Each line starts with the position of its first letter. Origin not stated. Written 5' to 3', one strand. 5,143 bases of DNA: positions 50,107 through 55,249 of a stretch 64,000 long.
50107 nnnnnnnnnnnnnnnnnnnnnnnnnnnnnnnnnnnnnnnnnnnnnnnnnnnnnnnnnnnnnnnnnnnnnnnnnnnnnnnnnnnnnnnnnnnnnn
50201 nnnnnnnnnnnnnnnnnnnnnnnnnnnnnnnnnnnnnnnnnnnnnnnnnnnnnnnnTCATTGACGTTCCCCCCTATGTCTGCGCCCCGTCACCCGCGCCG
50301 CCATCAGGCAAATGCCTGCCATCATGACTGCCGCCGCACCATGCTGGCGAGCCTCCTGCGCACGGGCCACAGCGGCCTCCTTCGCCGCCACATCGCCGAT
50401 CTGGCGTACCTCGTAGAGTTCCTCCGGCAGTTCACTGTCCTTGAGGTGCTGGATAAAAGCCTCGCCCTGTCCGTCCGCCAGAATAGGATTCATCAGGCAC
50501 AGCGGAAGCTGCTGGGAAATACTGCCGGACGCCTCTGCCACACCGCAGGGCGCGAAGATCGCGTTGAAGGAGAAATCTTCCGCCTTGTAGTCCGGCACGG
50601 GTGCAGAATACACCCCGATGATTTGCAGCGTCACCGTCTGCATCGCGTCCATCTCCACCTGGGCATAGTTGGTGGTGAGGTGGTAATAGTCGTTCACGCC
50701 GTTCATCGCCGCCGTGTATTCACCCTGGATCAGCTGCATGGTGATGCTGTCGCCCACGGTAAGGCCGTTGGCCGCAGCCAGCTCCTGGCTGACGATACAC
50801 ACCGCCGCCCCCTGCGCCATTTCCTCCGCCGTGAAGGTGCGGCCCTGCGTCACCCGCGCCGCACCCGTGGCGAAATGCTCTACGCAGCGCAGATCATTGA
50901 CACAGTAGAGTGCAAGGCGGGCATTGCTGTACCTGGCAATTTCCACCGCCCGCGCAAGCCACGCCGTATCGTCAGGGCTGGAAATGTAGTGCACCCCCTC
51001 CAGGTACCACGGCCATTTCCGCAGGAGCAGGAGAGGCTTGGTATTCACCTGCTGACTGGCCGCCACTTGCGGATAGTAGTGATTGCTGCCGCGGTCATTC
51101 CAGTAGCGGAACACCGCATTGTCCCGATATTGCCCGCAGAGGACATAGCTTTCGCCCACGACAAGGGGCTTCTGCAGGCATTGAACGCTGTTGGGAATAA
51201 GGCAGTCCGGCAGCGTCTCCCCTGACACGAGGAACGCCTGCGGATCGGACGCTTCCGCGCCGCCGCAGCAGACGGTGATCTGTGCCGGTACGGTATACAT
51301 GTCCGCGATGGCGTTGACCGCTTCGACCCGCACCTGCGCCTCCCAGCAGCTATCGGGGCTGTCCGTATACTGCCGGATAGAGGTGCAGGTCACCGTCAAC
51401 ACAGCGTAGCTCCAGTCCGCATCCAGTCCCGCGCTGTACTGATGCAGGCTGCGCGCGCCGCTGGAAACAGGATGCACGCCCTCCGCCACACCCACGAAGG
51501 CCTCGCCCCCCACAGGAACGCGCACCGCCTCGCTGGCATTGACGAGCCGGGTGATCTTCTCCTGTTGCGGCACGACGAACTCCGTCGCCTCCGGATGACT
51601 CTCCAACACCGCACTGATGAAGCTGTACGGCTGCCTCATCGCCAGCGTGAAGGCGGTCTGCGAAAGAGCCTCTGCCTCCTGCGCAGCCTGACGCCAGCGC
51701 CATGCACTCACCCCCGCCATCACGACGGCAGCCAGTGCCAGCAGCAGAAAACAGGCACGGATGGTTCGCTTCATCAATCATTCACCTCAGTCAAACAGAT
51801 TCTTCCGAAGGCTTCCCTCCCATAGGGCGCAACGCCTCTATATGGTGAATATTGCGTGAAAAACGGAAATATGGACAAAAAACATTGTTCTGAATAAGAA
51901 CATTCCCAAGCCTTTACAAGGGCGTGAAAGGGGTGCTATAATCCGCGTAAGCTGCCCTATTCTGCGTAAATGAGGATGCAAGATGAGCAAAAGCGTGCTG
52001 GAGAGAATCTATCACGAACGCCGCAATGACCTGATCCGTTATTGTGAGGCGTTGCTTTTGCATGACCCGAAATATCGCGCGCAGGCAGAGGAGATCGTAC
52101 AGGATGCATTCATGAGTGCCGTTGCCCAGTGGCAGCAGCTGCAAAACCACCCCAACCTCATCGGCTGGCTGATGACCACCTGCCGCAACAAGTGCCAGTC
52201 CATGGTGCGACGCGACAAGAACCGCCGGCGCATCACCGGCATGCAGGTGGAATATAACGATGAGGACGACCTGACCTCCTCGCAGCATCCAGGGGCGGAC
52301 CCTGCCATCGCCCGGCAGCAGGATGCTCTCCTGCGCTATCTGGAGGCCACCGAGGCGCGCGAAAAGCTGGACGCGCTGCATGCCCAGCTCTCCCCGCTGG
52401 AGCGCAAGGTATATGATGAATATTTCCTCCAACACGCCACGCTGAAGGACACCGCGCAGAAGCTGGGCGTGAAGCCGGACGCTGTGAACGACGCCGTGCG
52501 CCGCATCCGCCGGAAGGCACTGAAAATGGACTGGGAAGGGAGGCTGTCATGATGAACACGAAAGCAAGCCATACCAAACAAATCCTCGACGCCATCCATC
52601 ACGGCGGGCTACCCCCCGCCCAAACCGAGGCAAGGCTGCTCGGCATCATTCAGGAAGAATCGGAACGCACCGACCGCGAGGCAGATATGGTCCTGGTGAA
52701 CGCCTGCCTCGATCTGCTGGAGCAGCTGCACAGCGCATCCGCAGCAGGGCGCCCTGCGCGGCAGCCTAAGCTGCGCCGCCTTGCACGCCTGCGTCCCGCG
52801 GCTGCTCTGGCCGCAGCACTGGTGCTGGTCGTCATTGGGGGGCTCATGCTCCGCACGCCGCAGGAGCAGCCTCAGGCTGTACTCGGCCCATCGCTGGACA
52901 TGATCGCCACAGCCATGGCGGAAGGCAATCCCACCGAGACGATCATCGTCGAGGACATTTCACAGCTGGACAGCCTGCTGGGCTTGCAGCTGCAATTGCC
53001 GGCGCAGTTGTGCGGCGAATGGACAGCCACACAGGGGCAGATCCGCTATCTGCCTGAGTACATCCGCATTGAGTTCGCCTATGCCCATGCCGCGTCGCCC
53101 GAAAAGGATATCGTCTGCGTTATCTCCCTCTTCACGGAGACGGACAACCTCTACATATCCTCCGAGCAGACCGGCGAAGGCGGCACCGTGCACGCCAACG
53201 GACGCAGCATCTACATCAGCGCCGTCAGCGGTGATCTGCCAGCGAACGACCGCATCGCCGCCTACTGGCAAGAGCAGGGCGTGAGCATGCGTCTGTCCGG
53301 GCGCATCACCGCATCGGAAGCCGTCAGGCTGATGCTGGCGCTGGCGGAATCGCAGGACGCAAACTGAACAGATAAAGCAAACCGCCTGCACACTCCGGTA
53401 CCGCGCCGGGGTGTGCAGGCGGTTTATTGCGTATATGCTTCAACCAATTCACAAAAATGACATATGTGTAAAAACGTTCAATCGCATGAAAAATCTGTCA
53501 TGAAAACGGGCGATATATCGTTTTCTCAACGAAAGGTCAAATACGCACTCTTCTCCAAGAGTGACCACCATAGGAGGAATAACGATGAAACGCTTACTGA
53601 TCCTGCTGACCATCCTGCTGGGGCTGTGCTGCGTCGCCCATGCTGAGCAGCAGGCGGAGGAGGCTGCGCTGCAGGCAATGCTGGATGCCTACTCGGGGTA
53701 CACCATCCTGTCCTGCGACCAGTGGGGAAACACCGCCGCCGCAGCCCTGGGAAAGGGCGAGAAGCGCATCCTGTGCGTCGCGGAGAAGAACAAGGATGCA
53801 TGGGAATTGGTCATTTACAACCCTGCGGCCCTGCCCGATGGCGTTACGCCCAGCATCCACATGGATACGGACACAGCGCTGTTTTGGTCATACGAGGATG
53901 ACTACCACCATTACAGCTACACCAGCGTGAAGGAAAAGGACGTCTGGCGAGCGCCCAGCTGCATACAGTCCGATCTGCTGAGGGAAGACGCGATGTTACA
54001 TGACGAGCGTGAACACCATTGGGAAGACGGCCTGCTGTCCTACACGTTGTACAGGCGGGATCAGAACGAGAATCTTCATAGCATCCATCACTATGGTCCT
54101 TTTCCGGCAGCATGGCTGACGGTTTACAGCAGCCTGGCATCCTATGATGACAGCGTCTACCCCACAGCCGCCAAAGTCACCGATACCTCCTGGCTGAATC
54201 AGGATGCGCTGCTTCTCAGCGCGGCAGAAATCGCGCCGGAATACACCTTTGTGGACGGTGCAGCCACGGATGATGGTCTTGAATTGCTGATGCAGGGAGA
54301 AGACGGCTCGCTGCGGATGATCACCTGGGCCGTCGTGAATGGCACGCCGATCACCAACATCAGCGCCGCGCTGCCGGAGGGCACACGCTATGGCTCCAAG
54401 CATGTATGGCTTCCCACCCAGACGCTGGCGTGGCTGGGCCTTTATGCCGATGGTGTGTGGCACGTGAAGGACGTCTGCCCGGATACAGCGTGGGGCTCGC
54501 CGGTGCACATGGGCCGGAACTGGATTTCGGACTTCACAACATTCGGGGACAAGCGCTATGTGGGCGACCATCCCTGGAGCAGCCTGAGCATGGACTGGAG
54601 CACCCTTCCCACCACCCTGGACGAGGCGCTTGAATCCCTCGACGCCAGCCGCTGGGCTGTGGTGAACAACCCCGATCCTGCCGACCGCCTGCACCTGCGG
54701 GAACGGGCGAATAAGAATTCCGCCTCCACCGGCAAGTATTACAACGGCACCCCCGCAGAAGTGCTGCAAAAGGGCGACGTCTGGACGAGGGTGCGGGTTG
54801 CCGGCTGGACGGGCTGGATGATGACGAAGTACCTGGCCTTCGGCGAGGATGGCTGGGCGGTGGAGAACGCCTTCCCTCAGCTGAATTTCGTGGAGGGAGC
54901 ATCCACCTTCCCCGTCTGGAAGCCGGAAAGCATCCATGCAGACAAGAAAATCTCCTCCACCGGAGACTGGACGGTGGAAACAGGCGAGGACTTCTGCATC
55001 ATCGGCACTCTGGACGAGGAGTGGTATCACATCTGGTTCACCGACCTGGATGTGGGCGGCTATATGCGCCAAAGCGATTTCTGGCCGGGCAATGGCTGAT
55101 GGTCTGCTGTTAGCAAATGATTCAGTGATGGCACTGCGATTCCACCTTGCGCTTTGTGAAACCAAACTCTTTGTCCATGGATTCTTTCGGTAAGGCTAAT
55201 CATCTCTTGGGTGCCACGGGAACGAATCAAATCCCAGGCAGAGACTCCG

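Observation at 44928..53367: Multi-paralogue MacB/FtsX-type (type VII) ABC operon with giant ectodomains, divergent from a sigma/anti-sigma pair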

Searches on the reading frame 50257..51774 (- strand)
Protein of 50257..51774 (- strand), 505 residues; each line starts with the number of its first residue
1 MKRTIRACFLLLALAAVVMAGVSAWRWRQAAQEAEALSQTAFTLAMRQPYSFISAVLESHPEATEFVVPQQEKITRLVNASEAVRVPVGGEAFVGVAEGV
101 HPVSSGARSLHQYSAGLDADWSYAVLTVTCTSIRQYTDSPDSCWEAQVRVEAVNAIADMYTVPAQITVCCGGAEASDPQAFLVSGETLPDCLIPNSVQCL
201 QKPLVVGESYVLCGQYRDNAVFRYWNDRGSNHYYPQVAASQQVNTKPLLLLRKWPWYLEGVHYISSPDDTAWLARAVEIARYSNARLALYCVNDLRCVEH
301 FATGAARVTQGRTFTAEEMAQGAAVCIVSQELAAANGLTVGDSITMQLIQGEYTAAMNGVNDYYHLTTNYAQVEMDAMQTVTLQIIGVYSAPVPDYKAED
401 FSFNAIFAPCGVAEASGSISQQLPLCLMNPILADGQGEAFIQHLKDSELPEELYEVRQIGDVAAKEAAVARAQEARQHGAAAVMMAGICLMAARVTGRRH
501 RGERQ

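Call 3: search_protein_families(library=pfam, proteins=[window:50257-51774:-], max_evalue=0.1)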
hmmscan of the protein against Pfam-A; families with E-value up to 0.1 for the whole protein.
window:50257-51774:- (505 aa): 1 family
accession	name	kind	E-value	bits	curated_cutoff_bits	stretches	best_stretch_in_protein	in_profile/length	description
PF12704.14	MacB_PCD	-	2.4e-06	28.4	27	1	302-409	99-172/207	MacB-like periplasmic core domain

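Call 4: search_protein_families(library=ncbifam, proteins=[window:50257-51774:-], max_evalue=0.1)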
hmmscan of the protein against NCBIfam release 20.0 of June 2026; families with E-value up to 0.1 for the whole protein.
window:50257-51774:- (505 aa): 1 family
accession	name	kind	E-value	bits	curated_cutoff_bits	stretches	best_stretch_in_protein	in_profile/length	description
NF007999.1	PRK10724.1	equivalog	0.011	15.9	258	1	290-383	19-112/144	type II toxin-antitoxin system RatA family toxin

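Call 40: find_homologous_proteins(query=window:50257-51774:-)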
Query window:50257-51774:- (505 aa): 2 proteins with E <= 0.001 among 8000 candidates.
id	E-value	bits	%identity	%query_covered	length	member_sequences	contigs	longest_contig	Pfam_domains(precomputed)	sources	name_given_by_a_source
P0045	0.0e+0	1135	100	100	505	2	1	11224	PF12704.15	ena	-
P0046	1.0e-100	356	41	98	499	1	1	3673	PF12704.15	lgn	-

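Call 41: find_encoding_contigs(protein=P0046, flank=10000, max_places=3)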
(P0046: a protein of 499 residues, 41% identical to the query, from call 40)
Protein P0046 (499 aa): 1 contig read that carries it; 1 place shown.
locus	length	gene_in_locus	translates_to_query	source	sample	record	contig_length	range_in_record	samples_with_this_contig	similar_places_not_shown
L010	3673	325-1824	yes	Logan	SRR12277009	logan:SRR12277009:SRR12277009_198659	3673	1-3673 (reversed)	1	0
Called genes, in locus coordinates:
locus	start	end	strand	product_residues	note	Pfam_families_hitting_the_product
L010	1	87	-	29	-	?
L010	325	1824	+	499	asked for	PF12704:MacB_PCD (faint)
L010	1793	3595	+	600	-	PF12704:MacB_PCD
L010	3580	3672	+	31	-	?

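Call 79: search_protein_families(library=padloc, proteins=[window:50257-51774:-], max_evalue=0.001)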
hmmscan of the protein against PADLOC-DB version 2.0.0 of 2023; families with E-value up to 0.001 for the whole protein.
window:50257-51774:- (505 aa): 0 families

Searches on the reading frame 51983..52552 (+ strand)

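Call 3: search_protein_families(library=pfam, proteins=[window:51983-52552:+], max_evalue=0.1)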
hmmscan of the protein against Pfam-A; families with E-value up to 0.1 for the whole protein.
window:51983-52552:+ (189 aa): 5 families
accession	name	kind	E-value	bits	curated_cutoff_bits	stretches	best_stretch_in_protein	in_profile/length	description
PF04542.20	Sigma70_r2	-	6.5e-08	32.7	24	1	10-79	2-69/71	Sigma-70 region 2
PF08281.18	Sigma70_r4_2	-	1.6e-07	31.3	25.7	1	126-178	1-53/54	Sigma-70, region 4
PF07638.17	Sigma70_ECF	-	2.4e-06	28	21.1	1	12-178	25-178/185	ECF sigma factor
PF04545.22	Sigma70_r4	-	0.00032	20.6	24.1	1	134-177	3-46/50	Sigma-70, region 4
PF04967.18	HTH_10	-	0.046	14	23.1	1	152-179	24-51/53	HTH DNA binding domain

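Call 4: search_protein_families(library=ncbifam, proteins=[window:51983-52552:+], max_evalue=0.1)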
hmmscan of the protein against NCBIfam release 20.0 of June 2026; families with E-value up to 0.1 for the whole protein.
window:51983-52552:+ (189 aa): 67 families (the best 25 are shown)
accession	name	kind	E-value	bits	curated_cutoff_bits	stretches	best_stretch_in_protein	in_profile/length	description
TIGR02985.1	Sig70_bacteroi1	subfamily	1.6e-17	64.2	126.4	1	7-173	4-152/162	RNA polymerase sigma-70 factor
TIGR02937.1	sigma70-ECF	superfamily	4.7e-17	62.1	42.9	1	7-181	4-163/165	sigma-70 family RNA polymerase sigma factor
NF008888.0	PRK11922.1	equivalog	5.3e-11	42.6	204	1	7-177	33-190/231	RNA polymerase sigma factor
TIGR02989.1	Sig-70_gvs1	subfamily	2e-10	40.8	124.55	1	10-178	7-153/158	RNA polymerase sigma-70 factor, Rhodopirellula/Verrucomicrobium family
NF058625.1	sigma_PG0214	equivalog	2.4e-10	40.4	130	1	6-177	6-155/170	GFO_1088 family ECF-type sigma factor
NF008892.0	PRK11924.2-1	equivalog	2.1e-09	37.3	291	1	11-98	23-105/203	RNA polymerase sigma factor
NF009166.1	PRK12513.1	equivalog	2.6e-09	37.1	206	1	7-171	25-174/193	RNA polymerase sigma factor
NF007220.0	PRK09639.1-5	equivalog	5.2e-09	36.1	260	1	4-119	3-110/181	RNA polymerase sigma factor SigX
TIGR02983.1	SigE-fam_strep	subfamily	1.4e-08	34.8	141.55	1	6-88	8-86/162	SigE family RNA polymerase sigma factor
NF007227.0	PRK09645.1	subfamily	3.6e-08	33.5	202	1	4-170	13-157/177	sigma-70 family RNA polymerase sigma factor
NF007226.0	PRK09644.1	equivalog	4.8e-08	33.2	199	1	6-179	3-153/166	RNA polymerase sigma factor SigM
TIGR02943.1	Sig70_famx1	hypoth_equivalog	7.4e-08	32.4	162.2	1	11-96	9-90/188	RNA polymerase sigma-70 factor, TIGR02943 family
TIGR02952.1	Sig70_famx2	equivalog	3.6e-07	30.2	206.45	1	7-171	14-158/170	ECF subfamily RNA polymerase sigma factor, BldN family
NF005448.0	PRK07037.1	equivalog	1.3e-06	28.1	190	1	32-175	36-163/186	RNA polymerase factor sigma-70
NF009165.0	PRK12512.1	equivalog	1.6e-06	27.8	198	1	33-174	51-170/184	RNA polymerase sigma factor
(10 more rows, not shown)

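Call 79: search_protein_families(library=padloc, proteins=[window:51983-52552:+], max_evalue=0.001)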
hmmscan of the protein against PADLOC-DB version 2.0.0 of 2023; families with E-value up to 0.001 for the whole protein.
window:51983-52552:+ (189 aa): 0 families

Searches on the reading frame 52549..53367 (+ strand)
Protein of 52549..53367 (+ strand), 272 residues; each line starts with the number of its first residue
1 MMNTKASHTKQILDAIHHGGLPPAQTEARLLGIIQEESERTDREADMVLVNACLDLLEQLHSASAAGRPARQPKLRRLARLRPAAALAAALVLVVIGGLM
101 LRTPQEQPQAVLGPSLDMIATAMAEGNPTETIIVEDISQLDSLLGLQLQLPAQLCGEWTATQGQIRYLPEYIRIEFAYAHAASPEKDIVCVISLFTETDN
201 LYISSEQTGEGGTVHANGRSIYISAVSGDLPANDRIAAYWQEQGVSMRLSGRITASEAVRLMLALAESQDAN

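Call 3: search_protein_families(library=pfam, proteins=[window:52549-53367:+], max_evalue=0.1)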
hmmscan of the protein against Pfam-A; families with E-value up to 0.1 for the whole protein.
window:52549-53367:+ (272 aa): 0 families

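Call 4: search_protein_families(library=ncbifam, proteins=[window:52549-53367:+], max_evalue=0.1)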
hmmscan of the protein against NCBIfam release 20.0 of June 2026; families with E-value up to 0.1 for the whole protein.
window:52549-53367:+ (272 aa): 2 families
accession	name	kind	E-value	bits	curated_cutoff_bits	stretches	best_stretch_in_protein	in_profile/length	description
NF038083.1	CU044_5270_fam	subfamily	0.0041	17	100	1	57-111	16-66/284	CU044_5270 family protein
NF052375.1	antisigma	equivalog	0.011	15.7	100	1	56-133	73-142/217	anti-sigma factor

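Call 46: search_protein_families(library=pfam, proteins=[window:52549-53367:+], max_evalue=10)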
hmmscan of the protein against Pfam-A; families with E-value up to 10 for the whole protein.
window:52549-53367:+ (272 aa): 1 family
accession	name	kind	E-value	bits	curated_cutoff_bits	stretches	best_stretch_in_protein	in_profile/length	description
PF06474.18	LPAM_MltD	-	1.9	9.2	24.8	1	69-94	5-30/34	MltD lipid attachment motif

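Call 79: search_protein_families(library=padloc, proteins=[window:52549-53367:+], max_evalue=0.001)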
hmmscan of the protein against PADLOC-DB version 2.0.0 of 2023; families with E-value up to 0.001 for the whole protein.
window:52549-53367:+ (272 aa): 0 families

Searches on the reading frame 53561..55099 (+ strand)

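Call 3: search_protein_families(library=pfam, proteins=[window:53561-55099:+], max_evalue=0.1)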
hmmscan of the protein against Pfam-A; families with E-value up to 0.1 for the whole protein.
window:53561-55099:+ (512 aa): 2 families
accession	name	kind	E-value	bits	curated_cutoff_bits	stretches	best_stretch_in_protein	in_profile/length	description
PF08239.17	SH3_3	-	4.4e-05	24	27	1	376-425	2-53/54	Bacterial SH3 domain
PF06347.19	SH3_4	-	0.00079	19.6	24.1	1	375-420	3-49/56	Bacterial SH3 domain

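Call 79: search_protein_families(library=padloc, proteins=[window:53561-55099:+], max_evalue=0.001)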
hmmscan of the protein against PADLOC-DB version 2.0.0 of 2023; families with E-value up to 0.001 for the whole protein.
window:53561-55099:+ (512 aa): 0 families
